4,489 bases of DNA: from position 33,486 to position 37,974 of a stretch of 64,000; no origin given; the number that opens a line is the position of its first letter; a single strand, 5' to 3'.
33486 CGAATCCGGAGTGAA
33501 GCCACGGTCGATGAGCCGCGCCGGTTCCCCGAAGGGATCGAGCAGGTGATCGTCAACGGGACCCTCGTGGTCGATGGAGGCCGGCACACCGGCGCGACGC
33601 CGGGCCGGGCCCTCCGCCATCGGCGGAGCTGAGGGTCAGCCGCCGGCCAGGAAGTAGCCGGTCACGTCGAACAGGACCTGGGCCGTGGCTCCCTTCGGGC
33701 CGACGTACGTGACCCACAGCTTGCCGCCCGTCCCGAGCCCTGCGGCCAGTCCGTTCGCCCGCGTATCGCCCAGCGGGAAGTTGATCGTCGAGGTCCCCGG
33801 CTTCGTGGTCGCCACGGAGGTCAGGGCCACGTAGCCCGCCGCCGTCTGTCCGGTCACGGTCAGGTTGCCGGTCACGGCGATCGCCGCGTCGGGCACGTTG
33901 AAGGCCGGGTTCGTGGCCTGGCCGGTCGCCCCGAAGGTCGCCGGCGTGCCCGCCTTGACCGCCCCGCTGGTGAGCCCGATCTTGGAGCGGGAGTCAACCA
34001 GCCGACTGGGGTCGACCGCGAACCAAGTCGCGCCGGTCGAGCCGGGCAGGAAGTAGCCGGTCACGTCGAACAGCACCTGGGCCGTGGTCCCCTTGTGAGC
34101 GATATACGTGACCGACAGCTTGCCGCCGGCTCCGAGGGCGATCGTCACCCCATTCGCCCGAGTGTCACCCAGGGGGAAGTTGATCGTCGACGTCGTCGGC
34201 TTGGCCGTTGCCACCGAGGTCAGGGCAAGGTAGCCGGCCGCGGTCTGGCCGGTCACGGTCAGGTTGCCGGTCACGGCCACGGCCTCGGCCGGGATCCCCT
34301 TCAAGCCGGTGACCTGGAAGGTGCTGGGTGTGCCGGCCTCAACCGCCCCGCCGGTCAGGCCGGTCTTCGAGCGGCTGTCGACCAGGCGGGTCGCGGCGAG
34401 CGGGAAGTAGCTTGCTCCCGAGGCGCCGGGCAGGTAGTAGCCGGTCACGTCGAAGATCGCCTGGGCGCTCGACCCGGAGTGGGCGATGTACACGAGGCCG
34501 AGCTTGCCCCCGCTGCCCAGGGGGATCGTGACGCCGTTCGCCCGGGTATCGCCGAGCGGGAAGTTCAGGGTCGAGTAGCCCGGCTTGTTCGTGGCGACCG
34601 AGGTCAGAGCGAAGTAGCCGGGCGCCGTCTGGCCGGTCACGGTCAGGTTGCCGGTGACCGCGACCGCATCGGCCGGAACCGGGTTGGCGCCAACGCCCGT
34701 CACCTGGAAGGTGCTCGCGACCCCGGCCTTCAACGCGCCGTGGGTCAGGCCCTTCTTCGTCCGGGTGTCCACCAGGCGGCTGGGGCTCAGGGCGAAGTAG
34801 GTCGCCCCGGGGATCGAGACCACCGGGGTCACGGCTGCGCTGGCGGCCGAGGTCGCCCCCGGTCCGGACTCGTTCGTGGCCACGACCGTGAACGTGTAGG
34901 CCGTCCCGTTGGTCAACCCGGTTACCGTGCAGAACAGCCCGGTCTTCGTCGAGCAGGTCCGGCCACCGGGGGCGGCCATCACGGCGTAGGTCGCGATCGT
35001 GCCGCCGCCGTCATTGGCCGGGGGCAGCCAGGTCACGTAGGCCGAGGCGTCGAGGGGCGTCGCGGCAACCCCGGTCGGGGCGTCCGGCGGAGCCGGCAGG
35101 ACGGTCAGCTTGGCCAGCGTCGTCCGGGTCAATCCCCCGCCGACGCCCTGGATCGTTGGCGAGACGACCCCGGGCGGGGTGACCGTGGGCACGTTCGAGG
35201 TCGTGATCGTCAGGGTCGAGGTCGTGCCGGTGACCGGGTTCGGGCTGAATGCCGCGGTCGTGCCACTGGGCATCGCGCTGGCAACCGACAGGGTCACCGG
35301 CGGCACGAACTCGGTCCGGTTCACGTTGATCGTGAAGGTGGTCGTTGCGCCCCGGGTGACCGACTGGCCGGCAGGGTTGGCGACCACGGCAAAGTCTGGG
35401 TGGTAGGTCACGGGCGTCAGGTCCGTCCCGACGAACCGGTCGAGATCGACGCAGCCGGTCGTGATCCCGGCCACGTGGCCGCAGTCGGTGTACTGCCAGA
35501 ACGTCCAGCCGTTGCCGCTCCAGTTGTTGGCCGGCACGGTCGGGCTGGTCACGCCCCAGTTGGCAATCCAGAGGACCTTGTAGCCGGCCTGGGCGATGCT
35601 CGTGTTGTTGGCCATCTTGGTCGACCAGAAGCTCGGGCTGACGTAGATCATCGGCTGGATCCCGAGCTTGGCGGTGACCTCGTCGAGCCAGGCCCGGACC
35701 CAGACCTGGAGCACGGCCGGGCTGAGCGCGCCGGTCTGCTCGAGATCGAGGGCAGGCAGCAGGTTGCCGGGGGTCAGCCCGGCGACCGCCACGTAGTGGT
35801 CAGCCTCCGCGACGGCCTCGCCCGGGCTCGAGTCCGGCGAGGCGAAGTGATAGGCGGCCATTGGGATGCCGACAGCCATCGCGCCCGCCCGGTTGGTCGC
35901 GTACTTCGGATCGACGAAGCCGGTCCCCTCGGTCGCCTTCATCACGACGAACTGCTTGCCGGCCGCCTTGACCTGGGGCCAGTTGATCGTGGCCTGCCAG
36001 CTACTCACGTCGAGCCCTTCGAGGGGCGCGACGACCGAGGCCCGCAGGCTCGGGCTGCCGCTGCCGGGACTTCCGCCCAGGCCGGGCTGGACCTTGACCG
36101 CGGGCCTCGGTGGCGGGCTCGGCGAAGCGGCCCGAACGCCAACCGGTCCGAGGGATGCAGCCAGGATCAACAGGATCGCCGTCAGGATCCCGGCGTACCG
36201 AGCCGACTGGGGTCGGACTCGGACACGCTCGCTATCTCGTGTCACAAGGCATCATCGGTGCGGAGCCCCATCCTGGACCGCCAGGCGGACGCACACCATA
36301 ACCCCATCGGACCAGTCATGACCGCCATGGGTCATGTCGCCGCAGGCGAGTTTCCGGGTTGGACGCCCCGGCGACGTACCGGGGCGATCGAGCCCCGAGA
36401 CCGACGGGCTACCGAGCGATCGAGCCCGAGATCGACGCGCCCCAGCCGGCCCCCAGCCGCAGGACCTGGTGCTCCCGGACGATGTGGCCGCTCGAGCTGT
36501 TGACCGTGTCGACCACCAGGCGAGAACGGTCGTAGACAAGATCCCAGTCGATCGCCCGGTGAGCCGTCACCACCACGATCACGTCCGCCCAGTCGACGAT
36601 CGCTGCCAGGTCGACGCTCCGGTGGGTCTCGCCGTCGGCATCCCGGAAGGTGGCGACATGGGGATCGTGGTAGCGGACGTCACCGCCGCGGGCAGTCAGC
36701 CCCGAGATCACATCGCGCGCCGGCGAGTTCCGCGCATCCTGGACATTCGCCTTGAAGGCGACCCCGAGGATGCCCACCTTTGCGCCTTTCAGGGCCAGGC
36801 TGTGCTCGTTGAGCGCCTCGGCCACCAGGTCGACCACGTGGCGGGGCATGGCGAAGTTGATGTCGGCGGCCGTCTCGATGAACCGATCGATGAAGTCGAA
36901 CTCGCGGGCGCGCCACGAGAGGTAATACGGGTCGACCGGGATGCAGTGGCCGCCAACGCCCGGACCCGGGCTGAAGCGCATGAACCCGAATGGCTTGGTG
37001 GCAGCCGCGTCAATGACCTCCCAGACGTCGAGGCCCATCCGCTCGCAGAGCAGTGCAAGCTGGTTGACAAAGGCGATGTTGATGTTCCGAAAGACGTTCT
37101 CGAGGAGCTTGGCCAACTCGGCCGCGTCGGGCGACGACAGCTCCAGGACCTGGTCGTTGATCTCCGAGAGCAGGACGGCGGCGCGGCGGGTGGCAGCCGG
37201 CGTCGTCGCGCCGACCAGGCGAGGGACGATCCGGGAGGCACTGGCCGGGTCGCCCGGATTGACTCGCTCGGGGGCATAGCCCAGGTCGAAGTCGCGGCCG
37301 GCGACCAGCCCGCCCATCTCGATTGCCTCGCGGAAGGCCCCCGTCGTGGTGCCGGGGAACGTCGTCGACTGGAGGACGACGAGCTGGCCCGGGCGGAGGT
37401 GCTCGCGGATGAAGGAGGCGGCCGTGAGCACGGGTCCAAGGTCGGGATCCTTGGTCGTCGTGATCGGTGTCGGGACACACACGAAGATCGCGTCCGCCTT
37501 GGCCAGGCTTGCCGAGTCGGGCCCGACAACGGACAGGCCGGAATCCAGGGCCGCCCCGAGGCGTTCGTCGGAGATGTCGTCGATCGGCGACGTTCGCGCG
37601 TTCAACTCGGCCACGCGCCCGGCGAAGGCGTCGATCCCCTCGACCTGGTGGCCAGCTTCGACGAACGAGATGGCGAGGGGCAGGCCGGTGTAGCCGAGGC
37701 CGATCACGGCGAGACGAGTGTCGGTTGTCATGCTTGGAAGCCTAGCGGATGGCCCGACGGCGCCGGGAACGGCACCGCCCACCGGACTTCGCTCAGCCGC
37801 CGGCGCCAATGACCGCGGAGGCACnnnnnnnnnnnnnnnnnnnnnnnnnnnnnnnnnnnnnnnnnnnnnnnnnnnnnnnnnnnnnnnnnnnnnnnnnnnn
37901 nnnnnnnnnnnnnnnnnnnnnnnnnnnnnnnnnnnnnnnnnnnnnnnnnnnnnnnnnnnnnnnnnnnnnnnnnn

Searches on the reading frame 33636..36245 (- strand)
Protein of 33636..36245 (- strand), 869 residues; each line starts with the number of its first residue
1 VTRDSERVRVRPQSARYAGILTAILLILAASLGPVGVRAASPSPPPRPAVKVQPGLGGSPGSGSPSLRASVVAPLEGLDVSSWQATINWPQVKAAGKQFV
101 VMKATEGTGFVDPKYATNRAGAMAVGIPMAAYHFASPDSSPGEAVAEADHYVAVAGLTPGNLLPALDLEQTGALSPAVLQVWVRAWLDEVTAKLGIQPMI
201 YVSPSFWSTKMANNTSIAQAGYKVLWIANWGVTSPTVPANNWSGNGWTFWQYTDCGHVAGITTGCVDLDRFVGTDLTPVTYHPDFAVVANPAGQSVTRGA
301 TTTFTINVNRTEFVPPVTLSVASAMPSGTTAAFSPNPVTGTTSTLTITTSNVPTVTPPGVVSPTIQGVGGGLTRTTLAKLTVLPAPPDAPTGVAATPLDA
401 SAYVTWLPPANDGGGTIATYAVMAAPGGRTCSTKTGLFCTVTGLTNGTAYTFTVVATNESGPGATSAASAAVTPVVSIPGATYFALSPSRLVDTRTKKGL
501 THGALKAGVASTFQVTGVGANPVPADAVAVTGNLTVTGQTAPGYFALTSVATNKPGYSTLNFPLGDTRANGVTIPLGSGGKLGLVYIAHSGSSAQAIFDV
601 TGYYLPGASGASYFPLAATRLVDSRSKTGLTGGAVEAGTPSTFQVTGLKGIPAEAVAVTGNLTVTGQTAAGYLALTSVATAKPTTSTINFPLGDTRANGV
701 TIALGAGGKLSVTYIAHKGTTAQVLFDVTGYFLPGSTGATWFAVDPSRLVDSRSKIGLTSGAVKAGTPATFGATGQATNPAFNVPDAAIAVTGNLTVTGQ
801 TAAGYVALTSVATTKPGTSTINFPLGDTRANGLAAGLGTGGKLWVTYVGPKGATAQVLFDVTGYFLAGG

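Call 62: search_protein_families(library=pfam, max_evalue=0.00001, proteins=[window:33636-36245:-])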
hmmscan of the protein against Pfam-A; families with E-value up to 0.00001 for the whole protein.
window:33636-36245:- (869 aa): 2 families
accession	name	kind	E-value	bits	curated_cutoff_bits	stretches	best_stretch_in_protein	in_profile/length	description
PF01183.26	Glyco_hydro_25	-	5e-44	151.2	27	1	79-261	2-180/180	Glycosyl hydrolases family 25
PF00041.27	fn3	-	3.3e-10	40.5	25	1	388-469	1-81/84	Fibronectin type III domain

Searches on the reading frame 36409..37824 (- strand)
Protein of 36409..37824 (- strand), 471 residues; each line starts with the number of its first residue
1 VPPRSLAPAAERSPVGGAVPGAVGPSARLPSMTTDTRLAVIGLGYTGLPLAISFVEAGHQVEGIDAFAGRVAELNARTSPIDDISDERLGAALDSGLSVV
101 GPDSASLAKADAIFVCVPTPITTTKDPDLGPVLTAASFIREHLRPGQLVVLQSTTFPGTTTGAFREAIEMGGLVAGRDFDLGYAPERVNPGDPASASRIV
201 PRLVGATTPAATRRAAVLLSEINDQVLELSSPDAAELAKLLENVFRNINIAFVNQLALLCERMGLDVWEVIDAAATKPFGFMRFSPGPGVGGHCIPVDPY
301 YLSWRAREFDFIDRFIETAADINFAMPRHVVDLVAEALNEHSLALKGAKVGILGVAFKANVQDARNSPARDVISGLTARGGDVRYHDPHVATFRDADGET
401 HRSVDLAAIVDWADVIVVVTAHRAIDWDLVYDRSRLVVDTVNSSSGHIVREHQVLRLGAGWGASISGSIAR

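Call 8: search_protein_families(library=pfam, max_evalue=0.01, proteins=[window:36409-37824:-])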
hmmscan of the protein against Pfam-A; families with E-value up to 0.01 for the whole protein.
window:36409-37824:- (471 aa): 5 families
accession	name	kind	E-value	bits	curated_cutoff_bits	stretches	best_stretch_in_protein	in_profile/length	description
PF03721.20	UDPG_MGDP_dh_N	-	4.3e-32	111.6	27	1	37-213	2-181/187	UDP-glucose/GDP-mannose dehydrogenase family, NAD binding domain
PF00984.24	UDPG_MGDP_dh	-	2.2e-31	108.2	25.4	1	234-323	2-92/94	UDP-glucose/GDP-mannose dehydrogenase family, central domain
PF03720.21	UDPG_MGDP_dh_C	-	3e-19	69.8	30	1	351-442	1-99/103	UDP-glucose/GDP-mannose dehydrogenase family, UDP binding domain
PF03446.21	NAD_binding_2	-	2.2e-06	28.2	21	1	38-170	2-110/161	NAD binding domain of 6-phosphogluconate dehydrogenase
PF03807.23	F420_oxidored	-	0.0076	17.3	21.6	0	37-119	1-69/94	NADP oxidoreductase coenzyme F420-dependent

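Call 10: search_protein_families(library=ncbifam, max_evalue=0.01, proteins=[window:36409-37824:-])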
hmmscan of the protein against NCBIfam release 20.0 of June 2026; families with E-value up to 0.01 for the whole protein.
window:36409-37824:- (471 aa): 12 families
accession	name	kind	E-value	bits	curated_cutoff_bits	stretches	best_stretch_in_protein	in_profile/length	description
TIGR03026.1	NDP-sugDHase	subfamily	1.8e-113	379.4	189.8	1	37-442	2-413/413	nucleotide sugar dehydrogenase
NF040825.1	UDPMaNacDH_Arch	equivalog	4e-72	243.4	750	1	37-439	2-396/418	UDP-N-acetyl-D-mannosamine dehydrogenase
NF008286.0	PRK11064.1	equivalog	2.7e-62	210.7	459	1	37-425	5-399/420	UDP-N-acetyl-D-mannosamine dehydrogenase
NF011729.0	PRK15182.1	equivalog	1e-54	185.9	592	1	35-392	6-359/425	Vi polysaccharide biosynthesis UDP-N-acetylglucosamine C-6 dehydrogenase TviB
NF041297.1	UDPGDh_AglM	equivalog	1.7e-44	152.5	670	1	37-424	2-394/429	UDP-glucose 6-dehydrogenase AglM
NF047673.2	TeichurnBiosyTuaD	equivalog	3.8e-41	141.6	700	1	37-425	3-390/439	UDP-glucose 6-dehydrogenase TuaD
NF011631.0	PRK15057.1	equivalog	1.4e-14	54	757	1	38-418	3-365/388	UDP-glucose 6-dehydrogenase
TIGR01692.1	HIBADH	equivalog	6.6e-06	25.7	291.6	1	41-292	2-222/288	3-hydroxyisobutyrate dehydrogenase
TIGR01505.1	tartro_sem_red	equivalog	2e-05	24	340.75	1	38-273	2-203/291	2-hydroxy-3-oxopropionate reductase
NF012005.0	PRK15461.1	equivalog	0.00018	20.8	348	1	37-77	3-43/298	sulfolactaldehyde 3-reductase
NF043037.1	ThreonDh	equivalog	0.00025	20.6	350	1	36-79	3-46/297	L-threonate dehydrogenase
NF041015.1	UDPsulfquin_syn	equivalog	0.0036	16.3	575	1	39-76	4-44/384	UDP-sulfoquinovose synthase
